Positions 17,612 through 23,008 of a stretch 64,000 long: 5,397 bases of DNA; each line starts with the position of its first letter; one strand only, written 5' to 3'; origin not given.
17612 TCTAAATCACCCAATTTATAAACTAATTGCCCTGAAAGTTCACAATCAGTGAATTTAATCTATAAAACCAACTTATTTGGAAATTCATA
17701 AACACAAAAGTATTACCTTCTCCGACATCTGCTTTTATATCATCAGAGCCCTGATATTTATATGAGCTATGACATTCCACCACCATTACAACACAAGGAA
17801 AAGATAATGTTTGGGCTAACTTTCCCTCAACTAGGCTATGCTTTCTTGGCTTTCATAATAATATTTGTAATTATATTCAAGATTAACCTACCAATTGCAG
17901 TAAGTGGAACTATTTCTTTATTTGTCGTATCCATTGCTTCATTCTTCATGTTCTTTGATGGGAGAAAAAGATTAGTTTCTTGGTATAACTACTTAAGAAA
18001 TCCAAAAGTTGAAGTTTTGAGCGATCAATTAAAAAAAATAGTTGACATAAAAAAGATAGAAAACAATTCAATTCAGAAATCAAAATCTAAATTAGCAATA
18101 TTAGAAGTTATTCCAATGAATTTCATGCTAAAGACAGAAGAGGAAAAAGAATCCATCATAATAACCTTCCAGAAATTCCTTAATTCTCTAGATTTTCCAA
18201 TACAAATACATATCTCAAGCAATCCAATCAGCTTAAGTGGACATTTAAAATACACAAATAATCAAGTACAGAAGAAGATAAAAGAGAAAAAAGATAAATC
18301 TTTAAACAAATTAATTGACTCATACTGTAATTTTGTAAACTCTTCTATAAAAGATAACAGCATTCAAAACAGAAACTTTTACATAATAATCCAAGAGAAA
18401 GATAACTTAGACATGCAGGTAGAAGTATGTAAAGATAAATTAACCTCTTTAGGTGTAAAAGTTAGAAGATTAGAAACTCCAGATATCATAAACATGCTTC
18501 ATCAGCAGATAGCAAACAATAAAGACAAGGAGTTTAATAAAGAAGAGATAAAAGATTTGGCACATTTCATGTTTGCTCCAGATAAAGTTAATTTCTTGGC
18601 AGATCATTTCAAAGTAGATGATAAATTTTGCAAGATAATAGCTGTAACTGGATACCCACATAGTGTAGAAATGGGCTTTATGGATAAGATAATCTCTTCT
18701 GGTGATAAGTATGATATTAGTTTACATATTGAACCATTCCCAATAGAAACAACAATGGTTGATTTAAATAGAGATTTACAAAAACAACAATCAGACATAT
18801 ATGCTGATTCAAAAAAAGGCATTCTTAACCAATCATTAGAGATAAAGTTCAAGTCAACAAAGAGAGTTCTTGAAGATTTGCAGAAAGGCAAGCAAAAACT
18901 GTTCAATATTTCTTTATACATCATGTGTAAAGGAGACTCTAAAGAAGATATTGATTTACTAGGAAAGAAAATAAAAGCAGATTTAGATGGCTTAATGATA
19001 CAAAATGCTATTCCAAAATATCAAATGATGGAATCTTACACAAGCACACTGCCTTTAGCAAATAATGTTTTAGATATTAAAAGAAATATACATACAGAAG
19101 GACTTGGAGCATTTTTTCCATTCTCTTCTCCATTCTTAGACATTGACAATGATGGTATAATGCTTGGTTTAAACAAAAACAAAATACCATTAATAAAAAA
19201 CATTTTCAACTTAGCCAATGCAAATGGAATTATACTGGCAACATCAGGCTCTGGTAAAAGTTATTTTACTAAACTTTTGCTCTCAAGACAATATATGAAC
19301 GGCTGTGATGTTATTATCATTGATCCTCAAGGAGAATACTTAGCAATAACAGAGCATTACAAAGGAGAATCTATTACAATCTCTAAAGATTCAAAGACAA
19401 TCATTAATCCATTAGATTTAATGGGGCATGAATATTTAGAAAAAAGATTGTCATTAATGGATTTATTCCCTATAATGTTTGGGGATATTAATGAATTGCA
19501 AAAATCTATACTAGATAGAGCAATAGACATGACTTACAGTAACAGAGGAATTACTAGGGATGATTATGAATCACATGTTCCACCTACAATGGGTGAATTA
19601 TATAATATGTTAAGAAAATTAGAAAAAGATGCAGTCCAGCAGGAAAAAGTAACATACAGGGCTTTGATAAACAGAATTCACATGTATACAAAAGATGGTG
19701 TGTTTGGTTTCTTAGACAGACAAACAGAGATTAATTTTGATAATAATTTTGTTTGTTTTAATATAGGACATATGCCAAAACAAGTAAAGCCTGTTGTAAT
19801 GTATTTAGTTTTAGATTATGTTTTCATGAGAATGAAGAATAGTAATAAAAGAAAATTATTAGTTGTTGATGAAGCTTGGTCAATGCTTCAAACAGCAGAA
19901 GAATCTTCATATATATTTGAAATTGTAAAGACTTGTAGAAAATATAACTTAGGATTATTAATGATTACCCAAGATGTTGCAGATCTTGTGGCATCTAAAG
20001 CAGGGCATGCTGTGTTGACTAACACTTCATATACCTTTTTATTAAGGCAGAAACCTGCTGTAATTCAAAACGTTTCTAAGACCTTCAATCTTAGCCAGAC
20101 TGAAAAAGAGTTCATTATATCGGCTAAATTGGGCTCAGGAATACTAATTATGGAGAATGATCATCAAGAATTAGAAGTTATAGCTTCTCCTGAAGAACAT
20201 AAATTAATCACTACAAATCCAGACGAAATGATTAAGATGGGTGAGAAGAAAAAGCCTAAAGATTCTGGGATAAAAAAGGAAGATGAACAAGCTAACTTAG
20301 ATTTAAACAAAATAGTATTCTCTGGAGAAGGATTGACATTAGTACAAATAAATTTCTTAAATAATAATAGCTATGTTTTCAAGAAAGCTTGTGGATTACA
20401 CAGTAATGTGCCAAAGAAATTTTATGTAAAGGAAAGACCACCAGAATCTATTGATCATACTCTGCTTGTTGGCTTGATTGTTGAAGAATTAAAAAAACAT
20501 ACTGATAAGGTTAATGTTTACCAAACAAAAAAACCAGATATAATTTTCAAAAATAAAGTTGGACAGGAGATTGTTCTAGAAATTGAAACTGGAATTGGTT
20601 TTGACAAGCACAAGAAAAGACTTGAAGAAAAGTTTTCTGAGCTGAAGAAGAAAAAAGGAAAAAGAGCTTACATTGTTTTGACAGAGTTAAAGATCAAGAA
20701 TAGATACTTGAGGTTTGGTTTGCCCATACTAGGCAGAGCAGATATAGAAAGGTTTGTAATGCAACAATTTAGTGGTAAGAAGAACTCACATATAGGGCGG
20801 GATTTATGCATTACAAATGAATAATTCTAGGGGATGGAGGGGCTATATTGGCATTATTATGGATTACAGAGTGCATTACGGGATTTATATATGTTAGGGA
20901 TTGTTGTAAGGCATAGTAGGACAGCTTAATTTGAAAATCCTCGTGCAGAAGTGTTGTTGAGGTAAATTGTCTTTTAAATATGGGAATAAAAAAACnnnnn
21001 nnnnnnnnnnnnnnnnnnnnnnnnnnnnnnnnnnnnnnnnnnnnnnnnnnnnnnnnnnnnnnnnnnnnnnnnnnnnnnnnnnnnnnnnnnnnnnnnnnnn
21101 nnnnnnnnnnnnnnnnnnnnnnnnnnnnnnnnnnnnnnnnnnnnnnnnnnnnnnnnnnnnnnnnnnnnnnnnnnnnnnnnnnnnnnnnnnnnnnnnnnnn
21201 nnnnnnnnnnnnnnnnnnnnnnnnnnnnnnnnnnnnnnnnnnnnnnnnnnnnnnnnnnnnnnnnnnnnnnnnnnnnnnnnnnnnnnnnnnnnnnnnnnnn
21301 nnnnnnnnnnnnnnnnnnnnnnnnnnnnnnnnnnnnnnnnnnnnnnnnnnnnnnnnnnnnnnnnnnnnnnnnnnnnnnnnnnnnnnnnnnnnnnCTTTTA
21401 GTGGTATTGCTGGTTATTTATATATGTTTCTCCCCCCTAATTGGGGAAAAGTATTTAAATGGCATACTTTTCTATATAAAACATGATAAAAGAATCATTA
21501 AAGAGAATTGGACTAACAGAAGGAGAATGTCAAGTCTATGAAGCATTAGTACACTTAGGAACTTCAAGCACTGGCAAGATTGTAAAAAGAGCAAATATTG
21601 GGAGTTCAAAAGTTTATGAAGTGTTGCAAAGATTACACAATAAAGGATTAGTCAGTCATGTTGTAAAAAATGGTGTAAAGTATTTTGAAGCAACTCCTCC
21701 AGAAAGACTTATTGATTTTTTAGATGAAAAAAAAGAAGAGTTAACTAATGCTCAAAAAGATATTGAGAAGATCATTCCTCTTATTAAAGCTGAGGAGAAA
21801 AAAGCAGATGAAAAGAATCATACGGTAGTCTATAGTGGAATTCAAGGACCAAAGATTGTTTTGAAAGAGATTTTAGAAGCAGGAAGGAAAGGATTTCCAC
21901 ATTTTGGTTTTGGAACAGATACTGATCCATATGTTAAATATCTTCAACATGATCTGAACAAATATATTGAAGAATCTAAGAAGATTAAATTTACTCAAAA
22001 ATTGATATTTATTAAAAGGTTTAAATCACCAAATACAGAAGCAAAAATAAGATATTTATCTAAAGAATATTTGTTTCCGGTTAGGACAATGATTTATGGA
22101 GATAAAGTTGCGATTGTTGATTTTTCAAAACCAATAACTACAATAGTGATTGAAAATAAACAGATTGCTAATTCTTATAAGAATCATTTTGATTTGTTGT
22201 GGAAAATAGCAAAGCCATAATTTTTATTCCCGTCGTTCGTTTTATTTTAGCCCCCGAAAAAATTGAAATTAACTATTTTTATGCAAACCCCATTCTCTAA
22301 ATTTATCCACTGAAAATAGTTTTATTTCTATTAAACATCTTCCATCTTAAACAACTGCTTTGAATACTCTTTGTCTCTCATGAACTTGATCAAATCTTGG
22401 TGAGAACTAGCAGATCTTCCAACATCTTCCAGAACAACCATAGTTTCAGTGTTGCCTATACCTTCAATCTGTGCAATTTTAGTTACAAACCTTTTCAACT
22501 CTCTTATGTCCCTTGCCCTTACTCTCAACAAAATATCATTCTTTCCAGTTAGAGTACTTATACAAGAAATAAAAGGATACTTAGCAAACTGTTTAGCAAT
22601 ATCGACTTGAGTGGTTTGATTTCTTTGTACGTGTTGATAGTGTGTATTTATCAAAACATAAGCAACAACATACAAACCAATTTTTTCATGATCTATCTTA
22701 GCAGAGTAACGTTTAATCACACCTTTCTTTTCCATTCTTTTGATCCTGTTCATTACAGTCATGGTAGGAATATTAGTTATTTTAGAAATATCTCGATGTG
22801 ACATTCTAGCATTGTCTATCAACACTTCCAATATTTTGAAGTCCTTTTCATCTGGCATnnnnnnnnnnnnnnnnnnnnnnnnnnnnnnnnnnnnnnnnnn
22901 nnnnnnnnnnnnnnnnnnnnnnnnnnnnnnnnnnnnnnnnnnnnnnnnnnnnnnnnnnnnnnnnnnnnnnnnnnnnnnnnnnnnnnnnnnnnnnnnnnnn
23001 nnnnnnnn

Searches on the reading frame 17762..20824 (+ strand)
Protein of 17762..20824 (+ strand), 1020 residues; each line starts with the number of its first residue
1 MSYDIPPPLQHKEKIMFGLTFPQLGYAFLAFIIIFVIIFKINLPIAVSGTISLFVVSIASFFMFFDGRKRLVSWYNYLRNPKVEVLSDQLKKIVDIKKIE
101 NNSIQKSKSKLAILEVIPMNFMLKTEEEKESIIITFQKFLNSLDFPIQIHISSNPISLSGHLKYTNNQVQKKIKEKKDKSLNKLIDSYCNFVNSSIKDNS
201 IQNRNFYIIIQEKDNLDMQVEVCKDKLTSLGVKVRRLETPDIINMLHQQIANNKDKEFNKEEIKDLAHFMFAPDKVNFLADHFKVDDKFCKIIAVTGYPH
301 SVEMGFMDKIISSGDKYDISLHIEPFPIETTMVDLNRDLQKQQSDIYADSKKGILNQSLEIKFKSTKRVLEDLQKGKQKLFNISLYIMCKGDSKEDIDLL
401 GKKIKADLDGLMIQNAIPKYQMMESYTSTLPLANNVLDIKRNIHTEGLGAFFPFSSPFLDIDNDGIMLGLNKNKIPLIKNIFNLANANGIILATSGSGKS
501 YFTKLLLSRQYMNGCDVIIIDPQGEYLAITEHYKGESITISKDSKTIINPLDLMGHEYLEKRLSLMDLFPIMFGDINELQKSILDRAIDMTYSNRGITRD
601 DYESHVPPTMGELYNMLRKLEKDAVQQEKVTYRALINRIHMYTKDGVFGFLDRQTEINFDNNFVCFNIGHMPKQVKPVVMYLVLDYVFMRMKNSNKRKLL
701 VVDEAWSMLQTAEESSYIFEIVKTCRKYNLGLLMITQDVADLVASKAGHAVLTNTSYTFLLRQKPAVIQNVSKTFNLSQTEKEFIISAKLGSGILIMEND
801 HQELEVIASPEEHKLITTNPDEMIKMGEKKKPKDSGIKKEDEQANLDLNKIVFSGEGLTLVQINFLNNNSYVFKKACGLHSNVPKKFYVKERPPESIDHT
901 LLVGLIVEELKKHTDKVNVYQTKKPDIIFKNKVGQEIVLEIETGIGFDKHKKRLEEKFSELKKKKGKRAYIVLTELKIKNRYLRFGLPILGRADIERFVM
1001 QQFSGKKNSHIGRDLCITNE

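Call 6: search_protein_families(library=pfam, proteins=[window:17762-20824:+], max_evalue=0.01)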
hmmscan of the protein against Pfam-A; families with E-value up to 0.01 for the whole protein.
window:17762-20824:+ (1020 aa): 6 families
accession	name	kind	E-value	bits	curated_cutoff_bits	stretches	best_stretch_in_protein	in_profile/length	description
PF19044.6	P-loop_TraG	-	1.4e-29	103.4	25.8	1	484-788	27-345/413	TraG P-loop domain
PF01935.23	DUF87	-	9.5e-15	55.7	23.2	1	491-640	28-167/220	Helicase HerA, central domain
PF12846.13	AAA_10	-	6.5e-13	48.9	27.5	2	680-783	222-324/362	AAA-like domain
PF12666.12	PrgI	-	0.00012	23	27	1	9-64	6-61/91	PrgI family protein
PF10412.15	TrwB_AAD_bind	-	0.0013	18.1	20.5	1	483-553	12-73/387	Type IV secretion-system coupling protein DNA-binding domain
PF11130.14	TraC_F_IV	-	0.0014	18.2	28.1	1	214-432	134-373/375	TraC protein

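Call 10: find_encoding_contigs(protein=window:17762-20824:+, flank=10000, max_places=6)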
Protein window:17762-20824:+ (1020 aa): 1 contig read that carries it; 1 place shown.
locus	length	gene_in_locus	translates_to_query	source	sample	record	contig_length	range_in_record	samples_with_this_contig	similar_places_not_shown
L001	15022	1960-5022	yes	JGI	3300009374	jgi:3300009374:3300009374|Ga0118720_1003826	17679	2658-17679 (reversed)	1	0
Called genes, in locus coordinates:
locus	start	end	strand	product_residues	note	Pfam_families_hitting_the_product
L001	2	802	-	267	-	?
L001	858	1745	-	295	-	-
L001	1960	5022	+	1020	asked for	PF26593:TraC-like, PF01935:DUF87, PF19044:P-loop_TraG, PF12846:AAA_10 (weak)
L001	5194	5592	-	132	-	-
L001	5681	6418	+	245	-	PF01978:TrmB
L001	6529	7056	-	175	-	PF01978:TrmB (faint), PF13404:HTH_AsnC-type, PF13412:HTH_24, PF01037:AsnC_trans_reg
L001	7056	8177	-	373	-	-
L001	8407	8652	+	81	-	-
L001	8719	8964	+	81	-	-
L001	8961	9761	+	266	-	PF08271:Zn_Ribbon_TF, PF01857:RB_B (faint), PF00382:TFIIB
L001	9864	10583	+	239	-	PF01925:TauE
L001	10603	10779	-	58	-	-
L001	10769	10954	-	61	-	PF21983:NikA-like (weak)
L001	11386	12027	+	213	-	PF00990:GGDEF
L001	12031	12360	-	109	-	-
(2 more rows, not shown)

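Call 14: find_homologous_proteins(query=window:17762-20824:+, max_evalue=1e-20)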
Query window:17762-20824:+ (1020 aa): 566 proteins with E <= 1e-20 among 8000 candidates; the best 120 are listed.
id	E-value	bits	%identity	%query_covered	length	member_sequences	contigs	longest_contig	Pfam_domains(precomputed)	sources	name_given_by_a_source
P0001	0.0e+0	2231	100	99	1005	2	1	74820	PF19044.7,PF01935.24,PF12846.14,PF26593.2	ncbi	-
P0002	0.0e+0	2089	91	100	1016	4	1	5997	PF19044.7,PF01935.24,PF12846.14,PF26593.2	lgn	-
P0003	0.0e+0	1697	73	100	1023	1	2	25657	PF19044.7,PF01935.24,PF11130.15,PF12846.14,PF26593.2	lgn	-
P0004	0.0e+0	1689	73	100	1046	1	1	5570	PF19044.7,PF01935.24,PF12846.14,PF26593.2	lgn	-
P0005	0.0e+0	1671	73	100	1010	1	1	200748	PF19044.7,PF01935.24,PF11130.15,PF12846.14,PF26593.2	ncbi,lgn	ncbi:MAG: DUF87 domain-containing protein [archaeon]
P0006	0.0e+0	1656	73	100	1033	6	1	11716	PF19044.7,PF01935.24,PF12846.14,PF26593.2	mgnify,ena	mgnify:CR=1 FL=1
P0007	0.0e+0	1656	72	100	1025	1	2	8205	PF19044.7,PF01935.24,PF11130.15,PF12846.14,PF26593.2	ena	-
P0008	0.0e+0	1655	73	99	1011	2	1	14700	PF19044.7,PF01935.24,PF11130.15,PF12846.14,PF26593.2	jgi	-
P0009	0.0e+0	1637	71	100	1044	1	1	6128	PF19044.7,PF01935.24,PF11130.15,PF12846.14,PF26593.2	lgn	-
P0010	0.0e+0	1636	70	100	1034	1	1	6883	PF19044.7,PF01935.24,PF12846.14,PF26593.2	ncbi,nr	ncbi:ATP-binding protein [Candidatus Woesearchaeota archaeon]|nr:ATP-binding protein [Candidatus Woe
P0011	0.0e+0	1635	72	100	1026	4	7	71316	PF19044.7,PF01935.24,PF12846.14,PF26593.2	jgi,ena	-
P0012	0.0e+0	1634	72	99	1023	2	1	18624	PF19044.7,PF01935.24,PF12846.14,PF26593.2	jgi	-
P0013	0.0e+0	1631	71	100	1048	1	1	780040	PF19044.7,PF01935.24,PF12846.14,PF26593.2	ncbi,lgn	-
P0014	0.0e+0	1600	70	99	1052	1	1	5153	PF19044.7,PF01935.24,PF12846.14,PF26593.2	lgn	-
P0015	0.0e+0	1597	70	100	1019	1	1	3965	PF19044.7,PF01935.24,PF12846.14,PF26593.2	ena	-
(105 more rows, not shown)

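Call 16: find_related_loci(query=A2, collection=genome_contigs, flank=10000)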
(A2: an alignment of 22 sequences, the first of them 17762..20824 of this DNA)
Query A2 (1020 aa) in genome_contigs; peptide patterns used: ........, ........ (x = any residue, [..] = any of these).
485 stretches matched a pattern; 33 encode a relative of the query (tblastn E <= 1e-3); 32 distinct loci.
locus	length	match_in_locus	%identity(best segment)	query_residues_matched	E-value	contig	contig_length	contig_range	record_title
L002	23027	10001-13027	73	1-1019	0e+0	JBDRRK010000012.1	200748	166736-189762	MAG: archaeon isolate MEGAHIT-group-2.92 k141_1000763, whole genome shotgun sequence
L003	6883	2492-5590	70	1-1019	0e+0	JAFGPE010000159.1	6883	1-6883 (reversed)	MAG: Candidatus Woesearchaeota archaeon isolate Zod_Metabat.672 k87_13925945, whole genome shotgun sequence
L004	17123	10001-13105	71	1-1019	0e+0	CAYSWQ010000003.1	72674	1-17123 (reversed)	MAG TPA_asm: uncultured Methanosarcinales archaeon isolate SRP077602_co7_621 genome assembly, contig: NODE_1385_length_7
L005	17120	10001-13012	69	1-1014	0e+0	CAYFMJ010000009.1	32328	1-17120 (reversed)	MAG TPA_asm: uncultured Methanosarcinales archaeon isolate ERP019367_co1_71 genome assembly, contig: NODE_1347_length_32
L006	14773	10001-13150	66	1-1020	0e+0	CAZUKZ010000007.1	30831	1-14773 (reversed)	MAG TPA_asm: Candidatus Woesearchaeota archaeon isolate SRP077602_co2_412 genome assembly, contig: NODE_2203_length_3083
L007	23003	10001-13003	66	1-1015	0e+0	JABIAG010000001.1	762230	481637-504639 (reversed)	MAG: Candidatus Woesearchaeota archaeon isolate SI048_bin101 k141_1078392, whole genome shotgun sequence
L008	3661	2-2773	69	94-1013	0e+0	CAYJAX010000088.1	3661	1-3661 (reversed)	MAG TPA_asm: Candidatus Woesearchaeota archaeon isolate ERP119705_co9_178 genome assembly, contig: NODE_49009_length_366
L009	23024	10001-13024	64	1-1016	0e+0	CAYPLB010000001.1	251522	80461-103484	MAG TPA_asm: Candidatus Woesearchaeota archaeon isolate SRP077602_co5_420 genome assembly, contig: NODE_40_length_251522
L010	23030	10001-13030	60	1-1018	0e+0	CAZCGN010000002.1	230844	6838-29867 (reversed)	MAG TPA_asm: uncultured Methanosarcinales archaeon isolate SRP167671_co2_185 genome assembly, contig: NODE_26_length_230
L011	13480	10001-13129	71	1-1017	0e+0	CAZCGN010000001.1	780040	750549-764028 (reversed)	MAG TPA_asm: uncultured Methanosarcinales archaeon isolate SRP167671_co2_185 genome assembly, contig: NODE_2_length_7800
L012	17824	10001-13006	63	1-1011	0e+0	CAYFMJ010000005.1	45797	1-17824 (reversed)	MAG TPA_asm: uncultured Methanosarcinales archaeon isolate ERP019367_co1_71 genome assembly, contig: NODE_870_length_457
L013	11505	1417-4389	61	1-1003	0e+0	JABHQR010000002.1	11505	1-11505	MAG: archaeon isolate SI039_bin110 k141_2345527, whole genome shotgun sequence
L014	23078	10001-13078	72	1-1015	0e+0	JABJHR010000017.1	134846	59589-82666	MAG: Candidatus Woesearchaeota archaeon isolate SI074_bin25 k141_376951, whole genome shotgun sequence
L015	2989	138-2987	60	1-963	0e+0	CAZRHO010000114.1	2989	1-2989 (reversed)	MAG TPA_asm: uncultured Methanosarcinales archaeon isolate binchicken_co141_112 genome assembly, contig: NODE_102855_len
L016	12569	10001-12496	65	1-824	0e+0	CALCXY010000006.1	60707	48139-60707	MAG TPA_asm: Candidatus Woesearchaeota archaeon isolate ERR599062_bin.4_CONCOCT_v1.1_MAG genome assembly, contig: ERZ841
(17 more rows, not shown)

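Call 24: find_related_loci(query=A2, collection=metagenome_contigs, flank=10000)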
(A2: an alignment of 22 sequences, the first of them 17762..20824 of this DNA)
Query A2 (1020 aa) in metagenome_contigs; peptide patterns used: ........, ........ (x = any residue, [..] = any of these).
600 stretches matched a pattern (row limit reached: there are more); 33 encode a relative of the query (tblastn E <= 1e-3); 33 distinct loci.
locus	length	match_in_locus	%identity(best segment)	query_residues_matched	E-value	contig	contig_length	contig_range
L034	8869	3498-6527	72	1-1019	0e+0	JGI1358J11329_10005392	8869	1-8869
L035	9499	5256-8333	72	1-1015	0e+0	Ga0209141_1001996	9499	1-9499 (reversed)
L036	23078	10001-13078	72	1-1015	0e+0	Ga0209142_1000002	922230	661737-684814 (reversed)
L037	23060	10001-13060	70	1-1012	0e+0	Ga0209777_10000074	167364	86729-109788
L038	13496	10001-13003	66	1-1018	0e+0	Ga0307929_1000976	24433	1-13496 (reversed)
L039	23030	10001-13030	72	1-1019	0e+0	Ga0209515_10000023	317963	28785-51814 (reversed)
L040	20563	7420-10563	62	1-1018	0e+0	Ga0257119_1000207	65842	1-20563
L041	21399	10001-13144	62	1-1018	0e+0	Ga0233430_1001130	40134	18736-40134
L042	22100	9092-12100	63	1-1004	0e+0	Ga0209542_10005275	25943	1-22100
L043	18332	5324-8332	63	1-1004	0e+0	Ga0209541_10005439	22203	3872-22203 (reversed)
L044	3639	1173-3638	73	1-806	0e+0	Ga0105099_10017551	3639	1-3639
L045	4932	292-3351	60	1-1012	0e+0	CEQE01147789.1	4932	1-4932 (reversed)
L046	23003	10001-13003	66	1-1015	0e+0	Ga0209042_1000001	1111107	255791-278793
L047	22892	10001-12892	51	1-982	0e+0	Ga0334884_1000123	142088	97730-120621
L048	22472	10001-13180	62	1-1004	0e+0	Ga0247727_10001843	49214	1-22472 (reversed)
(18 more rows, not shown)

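Call 41: find_encoding_contigs(protein=P0008, flank=10000, max_places=3)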
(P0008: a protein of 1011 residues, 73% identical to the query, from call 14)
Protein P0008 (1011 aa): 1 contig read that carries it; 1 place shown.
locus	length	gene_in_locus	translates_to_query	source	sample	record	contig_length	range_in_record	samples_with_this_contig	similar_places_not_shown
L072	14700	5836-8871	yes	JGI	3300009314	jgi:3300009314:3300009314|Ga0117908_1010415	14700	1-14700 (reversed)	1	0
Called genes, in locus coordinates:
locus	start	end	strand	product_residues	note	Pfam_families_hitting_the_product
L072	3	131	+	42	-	?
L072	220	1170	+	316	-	PF00145:DNA_methylase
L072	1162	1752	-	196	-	-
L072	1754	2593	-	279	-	PF12728:HTH_17 (weak)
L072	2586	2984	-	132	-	PF03852:Vsr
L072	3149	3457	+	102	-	-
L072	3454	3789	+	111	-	PF04956:TrbC (weak), PF18895:T4SS_pilin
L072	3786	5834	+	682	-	PF26589:DUF8186 (weak)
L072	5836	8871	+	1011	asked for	PF26593:TraC-like, PF11130:TraC_F_IV (weak), PF01935:DUF87, PF19044:P-loop_TraG, PF12846:AAA_10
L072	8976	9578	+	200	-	-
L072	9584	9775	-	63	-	PF01361:Tautomerase, PF14552:Tautomerase_2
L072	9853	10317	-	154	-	-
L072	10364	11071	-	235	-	PF03848:TehB (weak), PF05401:NodS, PF13489:Methyltransf_23, PF13679:Methyltransf_32 (weak), PF13847:Methyltransf_31, PF08241:Methyltransf_11, PF08242:Methyltransf_12, PF13649:Methyltransf_25, +2 more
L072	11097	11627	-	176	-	PF01966:HD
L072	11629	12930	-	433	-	PF02310:B12-binding, PF04055:Radical_SAM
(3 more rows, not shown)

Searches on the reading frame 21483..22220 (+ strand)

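Call 12: search_protein_families(library=pfam, proteins=[window:21483-22220:+], max_evalue=0.01)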
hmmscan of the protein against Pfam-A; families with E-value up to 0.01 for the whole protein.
window:21483-22220:+ (245 aa): 2 families
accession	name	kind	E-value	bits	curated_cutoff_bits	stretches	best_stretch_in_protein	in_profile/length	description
PF01978.25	TrmB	-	1.1e-16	60.8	25.6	1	6-74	1-68/68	Sugar-specific transcriptional regulator TrmB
PF01325.25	Fe_dep_repress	-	0.006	17.2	26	0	17-65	12-60/60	Iron dependent repressor, N-terminal DNA binding domain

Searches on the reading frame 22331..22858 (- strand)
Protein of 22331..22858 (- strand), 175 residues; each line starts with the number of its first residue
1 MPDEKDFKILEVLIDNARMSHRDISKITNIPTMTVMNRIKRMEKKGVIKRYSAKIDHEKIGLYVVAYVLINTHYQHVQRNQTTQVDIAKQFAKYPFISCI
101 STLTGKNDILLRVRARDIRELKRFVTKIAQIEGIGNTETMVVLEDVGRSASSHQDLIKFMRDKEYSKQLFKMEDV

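Call 12: search_protein_families(library=pfam, proteins=[window:22331-22858:-], max_evalue=0.01)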
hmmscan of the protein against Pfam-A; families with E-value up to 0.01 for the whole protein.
window:22331-22858:- (175 aa): 11 families
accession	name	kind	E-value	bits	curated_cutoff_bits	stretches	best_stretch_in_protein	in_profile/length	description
PF13412.12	HTH_24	-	3.2e-16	59.1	21.9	1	3-49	2-48/48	Winged helix-turn-helix DNA-binding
PF01037.27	AsnC_trans_reg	-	2.6e-15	56.5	25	1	76-144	9-72/73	Lrp/AsnC ligand binding domain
PF13404.12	HTH_AsnC-type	-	1.6e-10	41.1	27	1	3-43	2-42/42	AsnC-type helix-turn-helix domain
PF01978.25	TrmB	-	1.5e-05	25.2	25.6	1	4-52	8-56/68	Sugar-specific transcriptional regulator TrmB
PF01047.28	MarR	-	3.4e-05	24.1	24.6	1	6-52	5-51/59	MarR family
PF12802.13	MarR_2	-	0.00014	22.4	27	1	7-51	8-53/61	MarR family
PF08281.18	Sigma70_r4_2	-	0.0027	17.8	25.7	1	18-43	26-51/54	Sigma-70, region 4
PF13545.12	HTH_Crp_2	-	0.003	17.9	27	1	18-51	22-56/70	Crp-like helix-turn-helix domain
PF08279.18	HTH_11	-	0.0033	17.7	25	0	7-47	3-44/55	HTH domain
PF13384.12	HTH_23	-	0.0084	16.3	24.6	0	15-47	15-46/50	Homeodomain-like domain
PF10007.15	DUF2250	-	0.0088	16.6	24.4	0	7-55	11-59/93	Uncharacterized protein conserved in archaea (DUF2250)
